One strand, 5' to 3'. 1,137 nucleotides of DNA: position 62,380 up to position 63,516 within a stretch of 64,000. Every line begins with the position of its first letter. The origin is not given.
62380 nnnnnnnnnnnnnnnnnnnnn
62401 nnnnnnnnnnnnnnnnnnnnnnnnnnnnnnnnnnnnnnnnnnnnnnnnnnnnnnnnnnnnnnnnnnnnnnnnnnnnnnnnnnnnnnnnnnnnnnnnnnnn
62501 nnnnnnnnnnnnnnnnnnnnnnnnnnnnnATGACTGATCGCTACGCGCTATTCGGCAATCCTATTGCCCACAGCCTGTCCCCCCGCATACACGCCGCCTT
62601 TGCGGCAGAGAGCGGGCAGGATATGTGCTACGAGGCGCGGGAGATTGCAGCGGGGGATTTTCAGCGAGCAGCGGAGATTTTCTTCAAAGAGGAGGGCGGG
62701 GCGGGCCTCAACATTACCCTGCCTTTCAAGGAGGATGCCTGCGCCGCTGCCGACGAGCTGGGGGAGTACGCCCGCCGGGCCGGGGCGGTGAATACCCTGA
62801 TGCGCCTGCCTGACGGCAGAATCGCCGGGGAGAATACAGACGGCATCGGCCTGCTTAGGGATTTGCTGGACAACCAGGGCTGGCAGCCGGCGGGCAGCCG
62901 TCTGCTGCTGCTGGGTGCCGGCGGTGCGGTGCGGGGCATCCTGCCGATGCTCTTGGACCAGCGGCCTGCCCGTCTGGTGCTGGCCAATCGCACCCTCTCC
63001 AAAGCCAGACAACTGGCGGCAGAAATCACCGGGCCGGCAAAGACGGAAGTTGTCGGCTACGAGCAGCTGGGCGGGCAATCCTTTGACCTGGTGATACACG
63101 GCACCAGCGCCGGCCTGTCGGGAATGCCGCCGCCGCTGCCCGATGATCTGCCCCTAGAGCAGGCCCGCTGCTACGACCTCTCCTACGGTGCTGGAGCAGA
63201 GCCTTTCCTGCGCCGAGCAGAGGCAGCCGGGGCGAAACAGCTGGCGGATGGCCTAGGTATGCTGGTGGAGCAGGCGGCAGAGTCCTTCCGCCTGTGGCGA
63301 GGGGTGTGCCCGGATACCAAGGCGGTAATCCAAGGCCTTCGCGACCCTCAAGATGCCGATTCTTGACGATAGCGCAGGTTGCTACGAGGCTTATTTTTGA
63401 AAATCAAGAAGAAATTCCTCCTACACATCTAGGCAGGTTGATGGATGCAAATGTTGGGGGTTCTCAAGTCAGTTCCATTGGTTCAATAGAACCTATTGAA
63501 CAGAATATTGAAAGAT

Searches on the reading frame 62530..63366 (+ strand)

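Call 60: search_protein_families(library=pfam, proteins=[window:62530-63366:+], max_evalue=0.00001)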
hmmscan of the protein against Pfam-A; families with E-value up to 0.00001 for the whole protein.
window:62530-63366:+ (278 aa): 3 families
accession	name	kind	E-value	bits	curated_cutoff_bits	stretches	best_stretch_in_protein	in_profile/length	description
PF08501.16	Shikimate_dh_N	-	6.3e-24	84.5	27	1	7-90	1-83/83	Shikimate dehydrogenase substrate binding domain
PF18317.6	SDH_C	-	1.6e-10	41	25.8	1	241-268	1-28/31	Shikimate 5'-dehydrogenase C-terminal domain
PF01488.26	Shikimate_DH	-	1.3e-07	32.2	24.3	1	122-194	12-85/138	Shikimate / quinate 5-dehydrogenase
